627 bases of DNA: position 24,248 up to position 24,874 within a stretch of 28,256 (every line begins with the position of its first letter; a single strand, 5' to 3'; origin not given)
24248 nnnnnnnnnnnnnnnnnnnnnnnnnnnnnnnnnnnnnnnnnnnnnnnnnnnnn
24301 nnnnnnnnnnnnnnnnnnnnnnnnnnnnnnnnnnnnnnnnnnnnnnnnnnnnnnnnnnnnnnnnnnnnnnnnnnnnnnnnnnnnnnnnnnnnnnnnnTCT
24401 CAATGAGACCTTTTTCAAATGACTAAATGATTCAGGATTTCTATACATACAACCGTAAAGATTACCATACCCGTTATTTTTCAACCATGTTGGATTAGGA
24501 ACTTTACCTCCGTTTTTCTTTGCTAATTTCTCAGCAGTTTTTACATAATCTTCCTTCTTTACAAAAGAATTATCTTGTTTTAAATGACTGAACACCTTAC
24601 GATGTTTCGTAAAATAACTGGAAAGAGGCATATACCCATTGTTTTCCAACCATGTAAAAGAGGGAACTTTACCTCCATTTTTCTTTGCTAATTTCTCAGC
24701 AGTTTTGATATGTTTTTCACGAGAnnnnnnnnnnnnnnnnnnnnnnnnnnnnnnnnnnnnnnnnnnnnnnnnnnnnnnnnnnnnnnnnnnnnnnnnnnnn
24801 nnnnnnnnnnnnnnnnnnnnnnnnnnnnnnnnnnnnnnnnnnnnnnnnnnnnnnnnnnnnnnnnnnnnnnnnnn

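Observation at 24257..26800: Stand-alone transcription unit encoding an SF2 DEAH helicase with five C-terminal tandem repeats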

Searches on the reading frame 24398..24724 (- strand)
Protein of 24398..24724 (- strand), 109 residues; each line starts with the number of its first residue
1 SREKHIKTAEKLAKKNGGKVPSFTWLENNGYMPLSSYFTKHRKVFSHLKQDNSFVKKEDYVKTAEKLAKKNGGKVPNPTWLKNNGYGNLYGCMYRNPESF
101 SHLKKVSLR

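Call 35: find_homologous_proteins(query=A2, max_evalue=0.001)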
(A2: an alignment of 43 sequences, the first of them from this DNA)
Query A2 (43 sequences): 3283 candidates shared short words with the query, none scored E <= 0.001.

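Call 42: predict_structure(alignment_id=A2)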
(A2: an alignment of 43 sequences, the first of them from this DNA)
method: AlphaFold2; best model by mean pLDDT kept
length: 109 residues; sequences in the alignment: 43
mean_pLDDT: 91.7   pTM: 0.59
mean pLDDT of the five models: 91.7, 90.3, 87.3, 85.9, 85.6
residues with pLDDT >= 90: 84; 70-90: 23; 50-70: 2; < 50: 0
segments of 3 or more residues with pLDDT < 50: none
pLDDT, mean of each block of 10 residues (from residue 1): 94 94 89 95 95 83 95 95 91 95 83
secondary structure, 60 per line:
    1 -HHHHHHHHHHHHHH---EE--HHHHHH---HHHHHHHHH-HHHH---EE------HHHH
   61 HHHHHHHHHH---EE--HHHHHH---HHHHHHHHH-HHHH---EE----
elements in order: H2-15 H23-28 H32-40 H42-45 H57-70 H78-83 H87-95 H97-100

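Call 51: search_protein_representatives(alignment_id=A2)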
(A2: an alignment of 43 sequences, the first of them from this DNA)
Query: 43 sequences, 109 profile positions. Proteins with E-value up to 0.001 (for the whole library): 832; up to 1e-10: 478; up to 1e-30: 294. The best 150 are listed.
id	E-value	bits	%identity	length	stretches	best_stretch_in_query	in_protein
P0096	0.0e+00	1035.3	-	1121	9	2-108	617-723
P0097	2.0e-285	941.7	-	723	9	3-108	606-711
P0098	7.9e-241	798.2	-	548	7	1-107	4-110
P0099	8.2e-240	795.0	-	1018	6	1-107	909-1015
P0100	1.6e-237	787.6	-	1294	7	1-108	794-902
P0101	3.3e-214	712.6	-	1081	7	1-107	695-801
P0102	4.1e-210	699.4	-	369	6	1-107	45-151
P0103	4.8e-194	647.7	-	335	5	2-108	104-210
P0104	2.0e-188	629.7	-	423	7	2-108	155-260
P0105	1.6e-174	584.9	-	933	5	1-108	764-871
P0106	2.3e-166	558.6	-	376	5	2-108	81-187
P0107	7.4e-161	540.9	-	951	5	1-108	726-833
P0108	3.2e-160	538.9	-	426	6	2-108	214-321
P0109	1.1e-158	533.9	-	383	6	2-107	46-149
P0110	6.5e-157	528.2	-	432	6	2-107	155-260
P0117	2.4e-146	494.2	-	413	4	3-108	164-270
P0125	1.5e-133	453.0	-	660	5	1-105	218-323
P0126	8.1e-133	450.7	-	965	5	2-108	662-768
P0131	1.1e-127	434.2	-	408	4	2-108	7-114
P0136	5.2e-115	393.4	-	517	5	3-103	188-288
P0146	1.0e-107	369.9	-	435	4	2-108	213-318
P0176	2.4e-86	301.2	-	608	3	2-104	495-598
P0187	1.5e-78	276.1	-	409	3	4-108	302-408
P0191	1.1e-76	270.1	-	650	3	2-107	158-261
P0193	5.0e-75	264.7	-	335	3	2-108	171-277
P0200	2.3e-72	256.1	-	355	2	1-108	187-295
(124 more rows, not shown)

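Call 53: search_protein_families(library=pfam, alignment_id=A4, max_evalue=0.001)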
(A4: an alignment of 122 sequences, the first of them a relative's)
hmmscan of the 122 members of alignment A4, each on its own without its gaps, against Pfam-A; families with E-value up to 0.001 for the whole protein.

A. member 1, P0098 (548 aa): 2 families
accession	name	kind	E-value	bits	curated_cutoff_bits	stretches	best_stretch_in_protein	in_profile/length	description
PF12924.12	APP_Cu_bd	-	3.5e-12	47.2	26.4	0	377-424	3-43/57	Copper-binding of amyloid precursor, CuBD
PF11313.14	DUF3116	-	1.4e-06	28.7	25.9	0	238-253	41-56/84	Protein of unknown function (DUF3116)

B. families by the number of members that match (of 122 scanned): 34 families (the first 25 are shown)
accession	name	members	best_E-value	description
PF12924.12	APP_Cu_bd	21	3.5e-12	Copper-binding of amyloid precursor, CuBD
PF17194.10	AbiEi_3_N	8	5.9e-08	Transcriptional regulator, AbiEi antitoxin N-terminal domain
PF14117.11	DUF4287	5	0.00033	Domain of unknown function (DUF4287)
PF23984.1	DUF7307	4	7e-07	Pam3 gp33-like protein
PF09280.16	XPC-binding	4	1e-06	XPC-binding domain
PF06374.16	NDUF_C2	4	5.8e-06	NADH-ubiquinone oxidoreductase subunit b14.5b (NDUFC2)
PF04667.22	Endosulfine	3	1.4e-06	cAMP-regulated phosphoprotein/endosulfine conserved region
PF18780.6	HNH_repeat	2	1.1e-60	Homing endonuclease associated repeat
PF09954.14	DUF2188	2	2.1e-06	Uncharacterized protein conserved in bacteria (DUF2188)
PF14706.11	Tnp_DNA_bind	2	3.1e-05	Transposase DNA-binding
PF00847.26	AP2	1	1e-07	AP2 domain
PF11313.14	DUF3116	1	1.4e-06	Protein of unknown function (DUF3116)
PF02796.21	HTH_7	1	2.2e-06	Helix-turn-helix domain of resolvase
PF20736.2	Glyco_hydro127M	1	2.4e-06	Beta-L-arabinofuranosidase, GH127 middle domain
PF03457.19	HA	1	3.2e-06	Helicase associated domain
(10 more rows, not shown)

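Call 54: fold_search(model_id=the predicted structure, library=viral)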
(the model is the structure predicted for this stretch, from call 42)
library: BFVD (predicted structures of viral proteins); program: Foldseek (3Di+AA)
matches with E <= 10: 47; with E <= 0.001: 0
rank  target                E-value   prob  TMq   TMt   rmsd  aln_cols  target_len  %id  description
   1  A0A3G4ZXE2            1.3e+00  0.23  0.39  0.20   8.7       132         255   14  Superfamily II helicase [Faunusvirus sp.]
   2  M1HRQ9                1.8e+00  0.10  0.32  0.14  11.7       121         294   16  (no name in the UniProt tables at hand)
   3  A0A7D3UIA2            1.9e+00  0.05  0.22  0.07  16.6       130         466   14  (no name in the UniProt tables at hand)
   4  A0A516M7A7            1.9e+00  0.02  0.13  0.16  20.8       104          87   16  (no name in the UniProt tables at hand)
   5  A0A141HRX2            2.1e+00  0.14  0.38  0.31   6.0       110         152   14  (no name in the UniProt tables at hand)
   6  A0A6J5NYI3            2.1e+00  0.10  0.24  0.31  10.9        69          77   17  Uncharacterized protein [uncultured Caudovirales phage]
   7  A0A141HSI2            2.5e+00  0.13  0.37  0.21   7.8       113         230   12  (no name in the UniProt tables at hand)
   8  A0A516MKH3            2.5e+00  0.08  0.33  0.13  10.9       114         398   15  (no name in the UniProt tables at hand)
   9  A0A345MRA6            3.0e+00  0.06  0.20  0.13  12.0        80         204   20  (no name in the UniProt tables at hand)
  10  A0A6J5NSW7            3.3e+00  0.02  0.20  0.04  17.4       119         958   11  Uncharacterized protein [uncultured Caudovirales phage]
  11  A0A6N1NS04            3.3e+00  0.02  0.16  0.16  10.7        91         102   13  DUF3784 domain-containing protein [Tupanvirus deep ocean]
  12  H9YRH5                3.7e+00  0.06  0.30  0.27   8.3       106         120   12  (no name in the UniProt tables at hand)
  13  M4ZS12                3.7e+00  0.02  0.19  0.15  15.0        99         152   18  Uncharacterized protein [Bacillus phage PM1]
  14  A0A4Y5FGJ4            3.7e+00  0.02  0.18  0.03  22.2       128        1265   10  Tape measure protein [Lactobacillus phage 3-521]
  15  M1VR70                4.0e+00  0.06  0.25  0.17   7.6        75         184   15  (no name in the UniProt tables at hand)
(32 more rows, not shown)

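Call 56: search_protein_families(library=pfam, proteins=[P0117, P0125, P0126, P0136, P0176, P0187, P0191, P0193, P0200, P0131], max_evalue=0.001)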
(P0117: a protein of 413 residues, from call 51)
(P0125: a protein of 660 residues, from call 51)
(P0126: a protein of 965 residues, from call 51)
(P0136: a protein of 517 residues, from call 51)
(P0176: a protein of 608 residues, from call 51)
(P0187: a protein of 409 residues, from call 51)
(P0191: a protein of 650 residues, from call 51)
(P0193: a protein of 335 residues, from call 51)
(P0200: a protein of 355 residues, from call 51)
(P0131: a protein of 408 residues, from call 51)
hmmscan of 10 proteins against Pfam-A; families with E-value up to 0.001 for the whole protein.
P0117 (413 aa): 0 families

P0125 (660 aa): 0 families

P0126 (965 aa): 1 family
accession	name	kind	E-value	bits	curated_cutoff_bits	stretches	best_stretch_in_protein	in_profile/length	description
PF04851.21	ResIII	-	1.6e-06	28.6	22.5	1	1-121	39-163/164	Type III restriction enzyme, res subunit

P0136 (517 aa): 0 families

P0176 (608 aa): 1 family
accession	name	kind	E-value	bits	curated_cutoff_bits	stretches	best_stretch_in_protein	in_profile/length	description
PF18780.6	HNH_repeat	-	1.1e-60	202.3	26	4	86-139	1-54/54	Homing endonuclease associated repeat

P0187 (409 aa): 0 families

P0191 (650 aa): 1 family
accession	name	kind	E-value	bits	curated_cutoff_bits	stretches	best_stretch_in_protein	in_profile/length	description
PF18780.6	HNH_repeat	-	1.3e-13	51.4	26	1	2-53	1-53/54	Homing endonuclease associated repeat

P0193 (335 aa): 0 families

P0200 (355 aa): 0 families

P0131 (408 aa): 2 families
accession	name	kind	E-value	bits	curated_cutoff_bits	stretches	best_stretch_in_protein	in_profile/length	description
PF13455.12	MUG113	-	0.00026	21.9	22.3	1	303-373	1-57/73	Meiotically up-regulated gene 113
PF10544.15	T5orf172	-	0.00043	21.2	20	0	293-375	3-86/101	T5orf172 domain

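Call 67: search_solved_structures(query=A2, max_evalue=10, show_alignments=3)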
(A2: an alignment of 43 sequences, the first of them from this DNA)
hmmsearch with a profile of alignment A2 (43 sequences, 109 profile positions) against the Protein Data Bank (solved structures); distinct sequences matched with E-value up to 10: 6.
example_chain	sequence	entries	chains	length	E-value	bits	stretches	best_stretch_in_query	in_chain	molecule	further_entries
2lse_A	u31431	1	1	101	0.062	16.6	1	36-86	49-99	Four Helix Bundle Protein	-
7emf_D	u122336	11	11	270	0.2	14.9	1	13-71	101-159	Mediator of RNA polymerase II transcription subunit 4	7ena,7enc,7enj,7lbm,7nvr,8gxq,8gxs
8t1i_B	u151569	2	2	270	0.22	14.8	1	13-71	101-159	Mediator of RNA polymerase II transcription subunit 4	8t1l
8oyy_A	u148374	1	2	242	0.33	14.2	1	2-82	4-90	De novo designed soluble GPCR-like protein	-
1sl8_A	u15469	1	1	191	0.71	13.2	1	36-83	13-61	Aequorin 1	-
7zet_A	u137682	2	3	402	1.1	12.6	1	50-89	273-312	Clusterin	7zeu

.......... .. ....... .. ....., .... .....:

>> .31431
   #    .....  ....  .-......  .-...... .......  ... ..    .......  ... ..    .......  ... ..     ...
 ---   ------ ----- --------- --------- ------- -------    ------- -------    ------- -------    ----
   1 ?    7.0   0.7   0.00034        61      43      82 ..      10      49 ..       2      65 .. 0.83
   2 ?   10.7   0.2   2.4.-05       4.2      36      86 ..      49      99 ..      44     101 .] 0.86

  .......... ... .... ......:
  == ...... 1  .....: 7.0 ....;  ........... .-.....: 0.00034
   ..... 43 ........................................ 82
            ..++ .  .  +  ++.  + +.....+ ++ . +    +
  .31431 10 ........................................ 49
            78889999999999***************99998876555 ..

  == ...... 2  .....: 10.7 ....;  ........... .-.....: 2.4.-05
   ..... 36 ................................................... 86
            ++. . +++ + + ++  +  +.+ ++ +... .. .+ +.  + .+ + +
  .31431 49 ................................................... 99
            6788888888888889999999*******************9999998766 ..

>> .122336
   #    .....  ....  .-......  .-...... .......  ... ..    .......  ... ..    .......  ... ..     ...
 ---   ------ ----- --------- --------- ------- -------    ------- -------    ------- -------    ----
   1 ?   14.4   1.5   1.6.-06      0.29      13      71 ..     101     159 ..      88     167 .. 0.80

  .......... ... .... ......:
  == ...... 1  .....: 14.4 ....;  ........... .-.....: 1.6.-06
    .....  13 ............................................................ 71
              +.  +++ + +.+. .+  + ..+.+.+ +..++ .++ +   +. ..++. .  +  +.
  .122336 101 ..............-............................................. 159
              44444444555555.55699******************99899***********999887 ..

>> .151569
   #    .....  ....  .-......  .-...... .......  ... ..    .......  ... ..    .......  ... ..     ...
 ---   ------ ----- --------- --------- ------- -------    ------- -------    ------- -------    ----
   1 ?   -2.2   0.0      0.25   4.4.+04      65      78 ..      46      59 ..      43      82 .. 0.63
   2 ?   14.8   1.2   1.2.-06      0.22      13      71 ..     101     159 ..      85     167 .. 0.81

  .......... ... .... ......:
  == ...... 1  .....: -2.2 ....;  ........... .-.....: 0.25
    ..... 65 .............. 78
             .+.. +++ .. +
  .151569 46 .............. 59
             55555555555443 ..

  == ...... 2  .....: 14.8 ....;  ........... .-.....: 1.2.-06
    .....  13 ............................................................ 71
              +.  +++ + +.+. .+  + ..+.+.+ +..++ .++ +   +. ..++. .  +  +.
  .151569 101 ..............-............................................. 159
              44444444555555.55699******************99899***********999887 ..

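Call 69: search_protein_families(library=pfam, proteins=[P0097], max_evalue=10)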
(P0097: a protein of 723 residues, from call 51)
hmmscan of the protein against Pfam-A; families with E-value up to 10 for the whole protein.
P0097 (723 aa): 7 families
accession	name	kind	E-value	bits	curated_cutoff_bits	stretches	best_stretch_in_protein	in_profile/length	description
PF04354.18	ZipA_C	-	4.8e-06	26.9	23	1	591-623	77-109/128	ZipA, C-terminal FtsZ-binding domain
PF17194.10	AbiEi_3_N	-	0.00045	20.6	26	0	222-243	9-30/93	Transcriptional regulator, AbiEi antitoxin N-terminal domain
PF14706.11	Tnp_DNA_bind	-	0.0006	19.9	24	0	161-180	22-41/58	Transposase DNA-binding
PF23984.1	DUF7307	-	0.0016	18.8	27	1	123-166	78-122/129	Pam3 gp33-like protein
PF20917.2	AsnRS_N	-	0.023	15.5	27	1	634-667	6-38/91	Asparaginal-tRNA synthetase, N-terminal domain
PF20573.4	DUF6782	-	0.16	11.6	27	1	470-551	33-112/241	Putative metallopeptidase family (DUF6782)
PF12753.13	Nro1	-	1.8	7.8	26.5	0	527-559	345-377/421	Nuclear pore complex subunit Nro1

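Call 77: search_dna_similar(query=P0097, collection=phages, mode=protein, max_evalue=0.001, max_rows=30)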
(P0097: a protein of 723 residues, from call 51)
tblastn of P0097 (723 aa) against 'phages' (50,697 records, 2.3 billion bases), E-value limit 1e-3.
Records with a match: 1; places in all: 11; records where one place covers at least 80% of the query: 1.
Best place of each record, by identity: <60% 1.
By first word of the organism name: Tunturiibacter 1.
By host as written in the record: Tunturiibacter psychrotolerans X4BP1 1.
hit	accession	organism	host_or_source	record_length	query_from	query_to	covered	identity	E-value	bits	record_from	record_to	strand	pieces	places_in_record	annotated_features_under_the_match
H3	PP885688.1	Tunturiibacter phage Tunturi_5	Tunturiibacter psychrotolerans X4BP1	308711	6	709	89%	39.6%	2e-28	602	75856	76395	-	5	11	DNA helicase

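Call 88: find_homologous_proteins(query=P0097, max_evalue=0.00001)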
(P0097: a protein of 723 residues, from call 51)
Query P0097 (723 aa): 31 proteins with E <= 0.00001 among 8000 candidates.
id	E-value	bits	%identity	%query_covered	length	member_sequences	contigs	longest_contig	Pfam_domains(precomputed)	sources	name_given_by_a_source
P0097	0.0e+0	1695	100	100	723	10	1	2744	PF04354.19,PF26683.1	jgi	-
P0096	5.4e-175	602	44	77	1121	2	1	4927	PF00270.36,PF26683.1,PF04851.22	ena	-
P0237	9.8e-168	578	44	77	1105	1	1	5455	PF12924.13,PF00270.36,PF04851.22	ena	-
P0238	9.9e-140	485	44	63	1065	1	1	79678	PF26683.1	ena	-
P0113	2.5e-139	484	47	48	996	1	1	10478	PF12924.13,PF09098.16,PF26683.1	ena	-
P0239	5.9e-133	463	45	60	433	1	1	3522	PF04667.23,PF26683.1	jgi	jgi:hypothetical protein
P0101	6.7e-133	463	47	69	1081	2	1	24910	PF00270.36,PF26683.1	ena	-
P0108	5.8e-129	450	47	59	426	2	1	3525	PF26683.1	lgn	-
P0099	5.0e-125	437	41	65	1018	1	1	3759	PF12924.13,PF26683.1,PF04851.22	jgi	jgi:hypothetical protein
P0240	8.7e-117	410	47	54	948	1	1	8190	PF04354.19,PF00270.36,PF26683.1,PF04851.22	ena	-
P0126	1.4e-114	402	40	74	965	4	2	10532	PF26683.1,PF04851.22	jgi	jgi:superfamily II DNA or RNA helicase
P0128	2.4e-99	352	39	69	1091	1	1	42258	PF13156.13,PF00270.36,PF00271.38,PF26683.1,PF04851.22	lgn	-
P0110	7.5e-98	347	45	61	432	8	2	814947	PF04667.23,PF26683.1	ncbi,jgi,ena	-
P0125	1.7e-97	346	38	62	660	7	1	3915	PF26683.1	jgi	-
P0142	3.1e-96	342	38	59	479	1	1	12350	PF26683.1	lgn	-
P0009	2.2e-92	329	44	48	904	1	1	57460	PF12924.13,PF00271.38,PF06290.17,PF26683.1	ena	-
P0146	4.2e-81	292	38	60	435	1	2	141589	PF26683.1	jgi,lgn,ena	jgi:hypothetical protein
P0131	7.0e-51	192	40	37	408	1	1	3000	PF26683.1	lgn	-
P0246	1.9e-18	84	37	23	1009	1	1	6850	PF07508.20,PF00239.27,PF13408.13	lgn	-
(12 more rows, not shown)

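Call 89: find_encoding_contigs(protein=P0110, flank=6000, max_places=3)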
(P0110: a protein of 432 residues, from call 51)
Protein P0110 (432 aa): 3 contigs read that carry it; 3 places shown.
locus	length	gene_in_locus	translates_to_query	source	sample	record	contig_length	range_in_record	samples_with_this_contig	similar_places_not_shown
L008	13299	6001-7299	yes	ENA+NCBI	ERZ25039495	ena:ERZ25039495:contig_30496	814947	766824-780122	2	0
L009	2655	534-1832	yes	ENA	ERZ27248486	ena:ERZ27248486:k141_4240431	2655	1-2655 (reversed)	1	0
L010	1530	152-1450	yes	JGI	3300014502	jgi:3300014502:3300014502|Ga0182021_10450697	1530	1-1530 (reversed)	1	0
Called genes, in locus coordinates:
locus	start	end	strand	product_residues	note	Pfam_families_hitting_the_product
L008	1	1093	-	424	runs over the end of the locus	PF00589:Phage_integrase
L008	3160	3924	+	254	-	PF07638:Sigma70_ECF (weak), PF04542:Sigma70_r2, PF08281:Sigma70_r4_2, PF04545:Sigma70_r4 (weak)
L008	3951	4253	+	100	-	PF14216:DUF4326 (weak)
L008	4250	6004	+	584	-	PF00270:DEAD, PF04851:ResIII (weak)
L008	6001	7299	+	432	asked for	PF26683:Tyr_recomb_halo_N (faint), PF04667:Endosulfine (faint)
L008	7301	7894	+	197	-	-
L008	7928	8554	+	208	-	-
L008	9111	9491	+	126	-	-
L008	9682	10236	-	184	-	PF11799:IMS_C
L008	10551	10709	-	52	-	PF00817:IMS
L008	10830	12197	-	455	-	-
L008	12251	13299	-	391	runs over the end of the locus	PF18733:HEPN_LA2681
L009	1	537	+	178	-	?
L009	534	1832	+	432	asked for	PF26683:Tyr_recomb_halo_N (faint), PF04667:Endosulfine (faint)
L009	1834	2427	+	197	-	-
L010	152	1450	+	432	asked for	PF26683:Tyr_recomb_halo_N (faint), PF04667:Endosulfine (faint)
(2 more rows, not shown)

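Call 90: find_encoding_contigs(protein=P0146, flank=6000, max_places=2)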
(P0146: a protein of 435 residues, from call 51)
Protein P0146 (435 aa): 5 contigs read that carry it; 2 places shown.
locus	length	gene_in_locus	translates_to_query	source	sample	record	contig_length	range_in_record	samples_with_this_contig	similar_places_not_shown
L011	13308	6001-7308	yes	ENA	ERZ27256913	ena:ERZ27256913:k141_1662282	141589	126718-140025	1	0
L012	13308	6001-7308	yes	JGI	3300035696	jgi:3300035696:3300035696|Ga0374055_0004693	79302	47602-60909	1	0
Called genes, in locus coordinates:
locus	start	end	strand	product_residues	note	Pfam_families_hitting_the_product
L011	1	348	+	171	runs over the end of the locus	-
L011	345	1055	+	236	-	PF00929:RNase_T (weak)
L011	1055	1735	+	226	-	PF05050:Methyltransf_21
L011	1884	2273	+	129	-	-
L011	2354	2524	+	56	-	-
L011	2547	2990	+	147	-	-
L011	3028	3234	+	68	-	-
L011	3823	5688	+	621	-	PF00270:DEAD, PF04851:ResIII (weak)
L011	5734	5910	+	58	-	-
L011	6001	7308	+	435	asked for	PF26683:Tyr_recomb_halo_N (faint)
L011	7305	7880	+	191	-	-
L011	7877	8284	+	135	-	PF12728:HTH_17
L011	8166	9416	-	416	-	PF00589:Phage_integrase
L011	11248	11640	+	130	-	-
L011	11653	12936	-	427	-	PF03659:Glyco_hydro_71, PF04909:Amidohydro_2 (faint)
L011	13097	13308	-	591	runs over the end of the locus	?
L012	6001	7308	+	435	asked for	PF26683:Tyr_recomb_halo_N (faint)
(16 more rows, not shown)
